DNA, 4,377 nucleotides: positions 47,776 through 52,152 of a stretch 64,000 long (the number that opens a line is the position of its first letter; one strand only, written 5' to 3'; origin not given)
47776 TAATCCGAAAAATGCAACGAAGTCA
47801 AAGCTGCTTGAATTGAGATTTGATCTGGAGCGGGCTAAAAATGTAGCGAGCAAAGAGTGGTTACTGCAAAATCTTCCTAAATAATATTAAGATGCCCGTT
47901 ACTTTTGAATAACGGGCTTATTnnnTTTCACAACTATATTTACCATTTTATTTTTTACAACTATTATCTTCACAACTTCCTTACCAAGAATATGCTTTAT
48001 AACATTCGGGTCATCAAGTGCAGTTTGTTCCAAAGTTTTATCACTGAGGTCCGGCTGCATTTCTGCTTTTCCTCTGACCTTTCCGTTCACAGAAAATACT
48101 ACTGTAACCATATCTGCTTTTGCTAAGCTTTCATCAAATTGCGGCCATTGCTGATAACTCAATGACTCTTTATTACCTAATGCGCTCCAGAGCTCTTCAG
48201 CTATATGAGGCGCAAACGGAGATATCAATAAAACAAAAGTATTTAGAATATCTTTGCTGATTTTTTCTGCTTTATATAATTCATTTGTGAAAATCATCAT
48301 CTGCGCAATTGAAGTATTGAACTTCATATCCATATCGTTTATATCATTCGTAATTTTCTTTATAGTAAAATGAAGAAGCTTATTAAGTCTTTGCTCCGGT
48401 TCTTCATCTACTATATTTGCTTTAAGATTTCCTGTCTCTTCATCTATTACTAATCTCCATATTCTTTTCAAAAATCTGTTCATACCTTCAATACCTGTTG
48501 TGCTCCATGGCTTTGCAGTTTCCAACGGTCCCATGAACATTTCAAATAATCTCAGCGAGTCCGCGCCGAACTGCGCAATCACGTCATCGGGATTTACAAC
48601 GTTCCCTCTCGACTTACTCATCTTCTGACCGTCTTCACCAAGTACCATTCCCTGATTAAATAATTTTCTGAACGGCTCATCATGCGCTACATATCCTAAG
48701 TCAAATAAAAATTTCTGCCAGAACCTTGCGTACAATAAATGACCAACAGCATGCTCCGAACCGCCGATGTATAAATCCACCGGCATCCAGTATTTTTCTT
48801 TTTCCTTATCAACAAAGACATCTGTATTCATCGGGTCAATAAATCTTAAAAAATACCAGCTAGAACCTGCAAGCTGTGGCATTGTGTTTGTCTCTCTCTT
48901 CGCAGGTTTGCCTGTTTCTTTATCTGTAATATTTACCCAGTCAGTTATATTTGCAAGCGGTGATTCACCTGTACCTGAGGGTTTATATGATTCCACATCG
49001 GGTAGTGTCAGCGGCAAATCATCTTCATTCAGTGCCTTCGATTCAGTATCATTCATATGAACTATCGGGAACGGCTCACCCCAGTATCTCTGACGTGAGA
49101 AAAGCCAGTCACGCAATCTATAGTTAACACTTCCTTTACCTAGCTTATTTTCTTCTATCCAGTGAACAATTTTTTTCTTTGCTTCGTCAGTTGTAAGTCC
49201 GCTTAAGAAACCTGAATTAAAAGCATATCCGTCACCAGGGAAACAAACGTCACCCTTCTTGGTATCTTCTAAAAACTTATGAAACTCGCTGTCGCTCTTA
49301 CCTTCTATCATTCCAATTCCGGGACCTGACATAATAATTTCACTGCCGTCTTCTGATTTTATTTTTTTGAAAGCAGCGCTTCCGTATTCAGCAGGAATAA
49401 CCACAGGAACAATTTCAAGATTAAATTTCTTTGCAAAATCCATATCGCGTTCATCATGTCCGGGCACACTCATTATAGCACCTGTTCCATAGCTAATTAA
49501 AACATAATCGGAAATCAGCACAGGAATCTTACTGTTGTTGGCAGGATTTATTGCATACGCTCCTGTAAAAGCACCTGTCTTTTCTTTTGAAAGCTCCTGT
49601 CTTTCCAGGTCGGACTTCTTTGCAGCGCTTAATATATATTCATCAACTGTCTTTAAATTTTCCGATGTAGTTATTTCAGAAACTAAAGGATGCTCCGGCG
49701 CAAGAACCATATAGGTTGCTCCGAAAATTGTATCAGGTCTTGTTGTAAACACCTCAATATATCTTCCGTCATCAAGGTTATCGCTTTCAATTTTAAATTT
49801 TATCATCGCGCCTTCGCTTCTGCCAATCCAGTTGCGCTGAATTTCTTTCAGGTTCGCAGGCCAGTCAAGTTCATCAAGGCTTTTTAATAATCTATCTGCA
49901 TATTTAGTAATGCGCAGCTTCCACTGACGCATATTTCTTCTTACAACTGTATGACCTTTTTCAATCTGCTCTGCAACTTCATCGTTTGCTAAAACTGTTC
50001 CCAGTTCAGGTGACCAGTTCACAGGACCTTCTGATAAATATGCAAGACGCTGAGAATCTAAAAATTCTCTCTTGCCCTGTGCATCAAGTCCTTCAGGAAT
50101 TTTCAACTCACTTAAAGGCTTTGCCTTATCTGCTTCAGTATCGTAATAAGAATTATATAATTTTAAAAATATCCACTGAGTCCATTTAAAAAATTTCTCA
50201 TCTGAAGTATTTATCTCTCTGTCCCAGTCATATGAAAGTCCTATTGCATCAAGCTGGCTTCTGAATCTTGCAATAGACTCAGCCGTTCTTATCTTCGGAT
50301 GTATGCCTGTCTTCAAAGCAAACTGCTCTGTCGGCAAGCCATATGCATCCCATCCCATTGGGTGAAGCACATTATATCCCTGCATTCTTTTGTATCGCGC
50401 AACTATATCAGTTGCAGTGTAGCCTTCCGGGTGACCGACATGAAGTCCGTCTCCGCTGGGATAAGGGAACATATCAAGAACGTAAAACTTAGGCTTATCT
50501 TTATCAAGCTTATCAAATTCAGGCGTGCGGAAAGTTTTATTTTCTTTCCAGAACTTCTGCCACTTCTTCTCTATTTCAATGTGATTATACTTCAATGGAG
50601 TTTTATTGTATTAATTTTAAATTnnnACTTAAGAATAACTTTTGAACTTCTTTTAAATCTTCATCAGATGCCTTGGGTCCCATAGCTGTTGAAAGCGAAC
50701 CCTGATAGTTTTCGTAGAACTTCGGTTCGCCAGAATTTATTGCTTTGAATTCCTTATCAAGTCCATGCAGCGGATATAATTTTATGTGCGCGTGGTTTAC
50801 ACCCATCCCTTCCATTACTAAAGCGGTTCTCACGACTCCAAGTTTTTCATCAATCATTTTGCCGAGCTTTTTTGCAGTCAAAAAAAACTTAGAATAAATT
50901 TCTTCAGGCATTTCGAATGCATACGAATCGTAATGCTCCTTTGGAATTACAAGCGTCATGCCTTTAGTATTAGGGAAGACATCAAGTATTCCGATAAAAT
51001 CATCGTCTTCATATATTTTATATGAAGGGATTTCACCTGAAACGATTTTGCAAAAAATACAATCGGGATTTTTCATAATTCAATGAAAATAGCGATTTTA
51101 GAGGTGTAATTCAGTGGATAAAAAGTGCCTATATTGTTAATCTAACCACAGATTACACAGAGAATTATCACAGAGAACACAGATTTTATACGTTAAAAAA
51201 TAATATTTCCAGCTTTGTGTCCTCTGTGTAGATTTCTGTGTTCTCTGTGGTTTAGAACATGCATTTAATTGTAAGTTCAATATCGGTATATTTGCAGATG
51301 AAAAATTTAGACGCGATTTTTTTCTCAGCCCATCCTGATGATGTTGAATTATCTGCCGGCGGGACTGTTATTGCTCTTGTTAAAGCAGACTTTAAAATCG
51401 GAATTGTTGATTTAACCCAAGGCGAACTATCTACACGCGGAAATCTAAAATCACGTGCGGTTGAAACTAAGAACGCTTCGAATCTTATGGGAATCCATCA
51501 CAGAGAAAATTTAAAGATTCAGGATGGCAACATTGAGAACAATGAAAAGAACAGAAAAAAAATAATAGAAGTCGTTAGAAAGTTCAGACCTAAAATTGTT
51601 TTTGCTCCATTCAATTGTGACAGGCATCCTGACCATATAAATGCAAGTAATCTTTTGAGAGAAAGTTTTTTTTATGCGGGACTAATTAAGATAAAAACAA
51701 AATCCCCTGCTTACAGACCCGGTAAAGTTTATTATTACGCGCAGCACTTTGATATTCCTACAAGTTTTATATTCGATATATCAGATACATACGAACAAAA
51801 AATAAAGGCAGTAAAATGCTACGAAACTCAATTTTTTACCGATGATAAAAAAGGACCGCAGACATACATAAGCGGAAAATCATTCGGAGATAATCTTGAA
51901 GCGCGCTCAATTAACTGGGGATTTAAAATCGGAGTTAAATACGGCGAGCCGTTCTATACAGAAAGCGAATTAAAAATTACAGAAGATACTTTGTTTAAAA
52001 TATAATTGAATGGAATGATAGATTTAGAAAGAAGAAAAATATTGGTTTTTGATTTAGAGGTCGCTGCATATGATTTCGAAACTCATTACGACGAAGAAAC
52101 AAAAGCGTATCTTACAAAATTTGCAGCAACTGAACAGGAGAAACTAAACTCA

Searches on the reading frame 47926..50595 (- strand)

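Call 14: search_protein_families(library=pfam, proteins=[window:47926-50595:-], max_evalue=0.001)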
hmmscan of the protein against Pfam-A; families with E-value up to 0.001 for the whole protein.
window:47926-50595:- (890 aa): 5 families
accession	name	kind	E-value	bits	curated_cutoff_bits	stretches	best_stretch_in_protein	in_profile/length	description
PF13603.12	tRNA-synt_1_2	-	9.5e-59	198.4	25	1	254-410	1-150/185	Leucyl-tRNA synthetase, editing domain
PF00133.28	tRNA-synt_1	-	3.2e-45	155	22.7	2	494-684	228-401/414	tRNA synthetases class I (I, L, M and V)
PF09334.17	tRNA-synt_1g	-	5.2e-22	78.6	20.1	2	42-149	6-110/391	tRNA synthetases class I (M)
PF08264.19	Anticodon_1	-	3.8e-19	69.5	25.1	1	738-852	5-144/148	Anticodon-binding domain of tRNA ligase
PF01406.26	tRNA-synt_1e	-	1.6e-06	28.2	27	0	638-684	233-279/301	tRNA synthetases class I (C) catalytic domain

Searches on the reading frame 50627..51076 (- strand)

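Call 14: search_protein_families(library=pfam, proteins=[window:50627-51076:-], max_evalue=0.001)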
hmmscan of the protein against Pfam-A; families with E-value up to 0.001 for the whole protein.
window:50627-51076:- (150 aa): 2 families
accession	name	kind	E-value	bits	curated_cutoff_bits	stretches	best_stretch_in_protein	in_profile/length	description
PF01230.28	HIT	-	5.7e-11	43.4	21.5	1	14-98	2-90/98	HIT domain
PF11969.13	DcpS_C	-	2.1e-07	31.8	24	1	6-52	2-48/114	Scavenger mRNA decapping enzyme C-term binding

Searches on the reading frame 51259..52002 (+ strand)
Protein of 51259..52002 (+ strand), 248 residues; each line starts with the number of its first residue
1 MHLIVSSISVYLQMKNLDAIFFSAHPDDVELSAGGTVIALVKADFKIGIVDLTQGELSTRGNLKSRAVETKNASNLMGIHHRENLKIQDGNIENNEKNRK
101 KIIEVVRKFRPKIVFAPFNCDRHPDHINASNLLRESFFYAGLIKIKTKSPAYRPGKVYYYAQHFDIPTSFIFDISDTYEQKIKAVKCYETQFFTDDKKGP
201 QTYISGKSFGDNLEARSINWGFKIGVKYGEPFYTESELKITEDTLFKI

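Call 14: search_protein_families(library=pfam, proteins=[window:51259-52002:+], max_evalue=0.001)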
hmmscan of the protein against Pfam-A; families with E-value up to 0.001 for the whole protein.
window:51259-52002:+ (248 aa): 1 family
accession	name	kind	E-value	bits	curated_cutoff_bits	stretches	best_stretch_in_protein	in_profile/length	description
PF02585.22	PIG-L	-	1.9e-23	83.8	28.2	1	21-135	2-127/129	GlcNAc-PI de-N-acetylase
